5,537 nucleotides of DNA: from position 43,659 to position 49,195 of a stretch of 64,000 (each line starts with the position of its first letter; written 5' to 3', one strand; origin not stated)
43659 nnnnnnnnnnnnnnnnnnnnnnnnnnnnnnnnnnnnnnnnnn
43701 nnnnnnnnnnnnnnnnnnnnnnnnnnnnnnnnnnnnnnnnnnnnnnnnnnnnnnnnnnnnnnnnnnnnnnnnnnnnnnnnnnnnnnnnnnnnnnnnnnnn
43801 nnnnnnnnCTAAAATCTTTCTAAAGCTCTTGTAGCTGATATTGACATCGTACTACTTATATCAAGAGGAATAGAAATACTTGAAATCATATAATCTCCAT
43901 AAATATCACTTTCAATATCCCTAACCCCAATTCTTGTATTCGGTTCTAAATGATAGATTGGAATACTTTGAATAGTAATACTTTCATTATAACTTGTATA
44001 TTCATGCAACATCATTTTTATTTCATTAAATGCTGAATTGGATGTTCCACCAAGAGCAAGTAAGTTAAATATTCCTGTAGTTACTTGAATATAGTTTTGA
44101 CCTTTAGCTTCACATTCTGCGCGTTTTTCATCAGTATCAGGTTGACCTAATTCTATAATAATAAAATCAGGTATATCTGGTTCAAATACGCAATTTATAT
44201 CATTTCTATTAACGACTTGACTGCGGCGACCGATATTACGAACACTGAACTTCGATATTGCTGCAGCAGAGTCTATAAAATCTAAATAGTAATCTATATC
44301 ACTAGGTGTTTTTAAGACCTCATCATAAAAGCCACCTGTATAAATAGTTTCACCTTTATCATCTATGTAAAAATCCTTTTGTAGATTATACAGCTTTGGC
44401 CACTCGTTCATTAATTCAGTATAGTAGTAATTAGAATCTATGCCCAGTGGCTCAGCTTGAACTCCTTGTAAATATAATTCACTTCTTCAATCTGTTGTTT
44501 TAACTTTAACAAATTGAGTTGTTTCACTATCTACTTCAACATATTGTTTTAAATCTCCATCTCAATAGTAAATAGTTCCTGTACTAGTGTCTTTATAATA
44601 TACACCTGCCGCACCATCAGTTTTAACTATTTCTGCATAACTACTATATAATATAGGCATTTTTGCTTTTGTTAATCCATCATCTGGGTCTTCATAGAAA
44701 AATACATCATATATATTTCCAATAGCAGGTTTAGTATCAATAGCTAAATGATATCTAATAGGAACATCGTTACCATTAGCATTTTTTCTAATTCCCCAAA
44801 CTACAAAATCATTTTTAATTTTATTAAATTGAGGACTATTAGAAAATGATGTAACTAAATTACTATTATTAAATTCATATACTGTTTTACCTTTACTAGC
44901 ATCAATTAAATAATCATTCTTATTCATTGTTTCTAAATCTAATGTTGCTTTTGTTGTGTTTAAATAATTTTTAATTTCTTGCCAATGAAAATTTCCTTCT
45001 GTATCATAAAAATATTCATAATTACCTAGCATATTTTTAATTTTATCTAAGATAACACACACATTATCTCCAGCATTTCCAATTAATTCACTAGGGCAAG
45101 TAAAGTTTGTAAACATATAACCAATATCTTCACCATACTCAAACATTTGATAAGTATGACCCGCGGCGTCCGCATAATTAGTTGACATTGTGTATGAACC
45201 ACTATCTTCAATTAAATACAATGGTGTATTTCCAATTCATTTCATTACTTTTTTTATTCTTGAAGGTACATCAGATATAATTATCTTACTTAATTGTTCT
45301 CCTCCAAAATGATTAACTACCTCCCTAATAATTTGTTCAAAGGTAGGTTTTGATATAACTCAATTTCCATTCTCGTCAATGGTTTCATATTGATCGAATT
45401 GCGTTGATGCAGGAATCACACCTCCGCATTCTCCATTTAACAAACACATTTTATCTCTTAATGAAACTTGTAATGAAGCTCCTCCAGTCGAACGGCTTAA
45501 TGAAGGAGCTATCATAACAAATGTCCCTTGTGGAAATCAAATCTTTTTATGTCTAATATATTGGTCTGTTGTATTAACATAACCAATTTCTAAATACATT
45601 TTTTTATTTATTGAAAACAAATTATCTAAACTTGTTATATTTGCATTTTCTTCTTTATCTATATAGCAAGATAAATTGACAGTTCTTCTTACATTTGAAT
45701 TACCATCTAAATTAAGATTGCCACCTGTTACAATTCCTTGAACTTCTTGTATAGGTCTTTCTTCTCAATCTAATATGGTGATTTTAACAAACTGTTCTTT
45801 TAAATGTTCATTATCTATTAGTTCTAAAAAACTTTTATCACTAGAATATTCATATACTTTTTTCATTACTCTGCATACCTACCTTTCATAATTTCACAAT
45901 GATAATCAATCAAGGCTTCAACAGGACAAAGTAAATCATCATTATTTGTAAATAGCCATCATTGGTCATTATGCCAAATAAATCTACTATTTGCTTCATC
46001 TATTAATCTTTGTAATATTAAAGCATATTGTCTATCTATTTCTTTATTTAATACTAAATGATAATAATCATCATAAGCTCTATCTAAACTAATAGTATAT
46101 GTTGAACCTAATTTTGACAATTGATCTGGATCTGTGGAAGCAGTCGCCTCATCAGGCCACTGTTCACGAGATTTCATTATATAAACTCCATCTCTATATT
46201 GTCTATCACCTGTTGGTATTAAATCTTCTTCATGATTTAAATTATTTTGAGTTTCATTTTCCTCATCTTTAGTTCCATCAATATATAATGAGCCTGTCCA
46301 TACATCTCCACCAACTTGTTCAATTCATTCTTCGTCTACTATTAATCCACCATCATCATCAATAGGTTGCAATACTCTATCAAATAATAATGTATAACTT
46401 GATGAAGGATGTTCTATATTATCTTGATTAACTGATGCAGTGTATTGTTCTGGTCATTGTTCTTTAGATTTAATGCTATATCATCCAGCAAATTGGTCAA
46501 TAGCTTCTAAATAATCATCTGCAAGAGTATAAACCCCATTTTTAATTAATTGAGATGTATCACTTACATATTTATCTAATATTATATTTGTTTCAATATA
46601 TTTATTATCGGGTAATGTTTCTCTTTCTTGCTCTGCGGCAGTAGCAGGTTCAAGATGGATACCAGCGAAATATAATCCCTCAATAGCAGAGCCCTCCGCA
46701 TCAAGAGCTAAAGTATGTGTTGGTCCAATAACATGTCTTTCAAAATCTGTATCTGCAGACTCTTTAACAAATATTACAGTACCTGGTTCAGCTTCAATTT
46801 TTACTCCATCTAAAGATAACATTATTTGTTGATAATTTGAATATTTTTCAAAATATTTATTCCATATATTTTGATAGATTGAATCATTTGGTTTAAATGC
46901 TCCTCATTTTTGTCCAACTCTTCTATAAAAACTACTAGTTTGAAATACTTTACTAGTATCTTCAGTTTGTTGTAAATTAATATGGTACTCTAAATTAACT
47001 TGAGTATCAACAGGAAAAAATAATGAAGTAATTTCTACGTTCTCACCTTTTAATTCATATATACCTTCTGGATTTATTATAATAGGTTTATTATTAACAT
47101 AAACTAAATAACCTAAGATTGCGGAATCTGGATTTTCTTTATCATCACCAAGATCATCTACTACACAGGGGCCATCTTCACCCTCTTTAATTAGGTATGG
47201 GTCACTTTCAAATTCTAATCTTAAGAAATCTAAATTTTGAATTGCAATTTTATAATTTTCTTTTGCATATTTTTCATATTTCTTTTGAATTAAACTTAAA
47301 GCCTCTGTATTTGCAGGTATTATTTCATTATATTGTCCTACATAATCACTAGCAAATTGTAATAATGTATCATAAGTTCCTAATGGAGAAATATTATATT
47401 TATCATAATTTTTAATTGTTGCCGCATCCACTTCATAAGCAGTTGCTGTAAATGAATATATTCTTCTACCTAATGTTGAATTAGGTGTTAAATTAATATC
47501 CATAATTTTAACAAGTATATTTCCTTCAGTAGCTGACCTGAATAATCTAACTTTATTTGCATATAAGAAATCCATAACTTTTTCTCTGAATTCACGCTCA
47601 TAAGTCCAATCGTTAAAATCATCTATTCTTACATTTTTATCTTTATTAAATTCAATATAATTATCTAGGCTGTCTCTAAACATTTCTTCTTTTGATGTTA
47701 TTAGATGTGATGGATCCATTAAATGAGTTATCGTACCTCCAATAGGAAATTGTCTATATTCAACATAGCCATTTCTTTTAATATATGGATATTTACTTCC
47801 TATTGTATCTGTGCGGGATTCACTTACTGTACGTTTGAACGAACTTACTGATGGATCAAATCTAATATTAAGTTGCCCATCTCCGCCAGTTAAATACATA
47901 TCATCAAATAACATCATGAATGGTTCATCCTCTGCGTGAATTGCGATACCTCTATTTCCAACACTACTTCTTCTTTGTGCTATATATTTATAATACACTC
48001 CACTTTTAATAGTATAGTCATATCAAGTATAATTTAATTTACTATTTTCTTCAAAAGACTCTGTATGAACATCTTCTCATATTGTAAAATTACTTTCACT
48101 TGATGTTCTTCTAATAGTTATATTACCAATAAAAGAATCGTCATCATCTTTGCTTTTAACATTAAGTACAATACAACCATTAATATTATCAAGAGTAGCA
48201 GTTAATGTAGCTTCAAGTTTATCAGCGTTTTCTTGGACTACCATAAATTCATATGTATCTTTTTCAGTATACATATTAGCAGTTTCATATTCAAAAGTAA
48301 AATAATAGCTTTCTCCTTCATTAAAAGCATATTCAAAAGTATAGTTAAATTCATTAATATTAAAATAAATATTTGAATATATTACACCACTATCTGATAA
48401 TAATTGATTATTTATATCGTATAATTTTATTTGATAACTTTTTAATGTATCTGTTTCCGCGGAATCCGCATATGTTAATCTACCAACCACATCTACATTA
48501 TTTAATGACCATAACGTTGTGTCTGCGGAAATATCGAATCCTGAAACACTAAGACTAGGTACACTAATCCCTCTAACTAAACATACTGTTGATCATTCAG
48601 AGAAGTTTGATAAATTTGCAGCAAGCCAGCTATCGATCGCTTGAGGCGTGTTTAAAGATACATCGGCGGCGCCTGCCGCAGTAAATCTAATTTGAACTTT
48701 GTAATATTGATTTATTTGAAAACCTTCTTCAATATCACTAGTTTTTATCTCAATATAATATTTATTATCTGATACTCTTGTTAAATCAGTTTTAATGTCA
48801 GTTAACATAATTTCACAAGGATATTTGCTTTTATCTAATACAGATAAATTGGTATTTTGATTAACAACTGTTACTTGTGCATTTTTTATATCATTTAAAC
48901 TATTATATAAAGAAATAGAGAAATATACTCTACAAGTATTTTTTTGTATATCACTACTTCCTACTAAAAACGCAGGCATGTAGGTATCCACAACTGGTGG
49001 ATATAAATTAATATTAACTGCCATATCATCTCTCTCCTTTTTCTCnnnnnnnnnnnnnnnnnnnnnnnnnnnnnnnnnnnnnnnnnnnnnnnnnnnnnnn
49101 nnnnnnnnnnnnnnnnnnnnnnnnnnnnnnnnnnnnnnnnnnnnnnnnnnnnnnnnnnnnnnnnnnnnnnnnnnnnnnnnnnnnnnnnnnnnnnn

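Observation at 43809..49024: Two very large TGA-rich structural ORFs (683 and ~1054 codons) that are invisible to a standard-code ORF caller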

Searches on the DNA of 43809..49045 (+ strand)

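Call 9: search_dna_similar(query=window:43809-49045:+, collection=phages, mode=distant)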
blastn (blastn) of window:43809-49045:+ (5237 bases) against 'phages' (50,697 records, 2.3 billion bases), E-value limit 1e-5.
Records with a match: 2; places in all: 2; records where one place covers at least 80% of the query: 0.
Best place of each record, by identity: 60-80% 2.
By first word of the organism name: Bacteriophage 1; Phage 1.
By host as written in the record: - 2.
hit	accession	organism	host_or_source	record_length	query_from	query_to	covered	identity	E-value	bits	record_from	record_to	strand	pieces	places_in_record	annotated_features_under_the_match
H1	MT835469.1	Bacteriophage sp.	human fecal samples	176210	77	4325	15%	70.8%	6e-31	366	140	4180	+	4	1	record has no annotation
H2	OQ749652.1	Phage Phass-1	human gut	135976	920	1221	3%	77.4%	4e-8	130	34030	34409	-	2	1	hypothetical protein (x2)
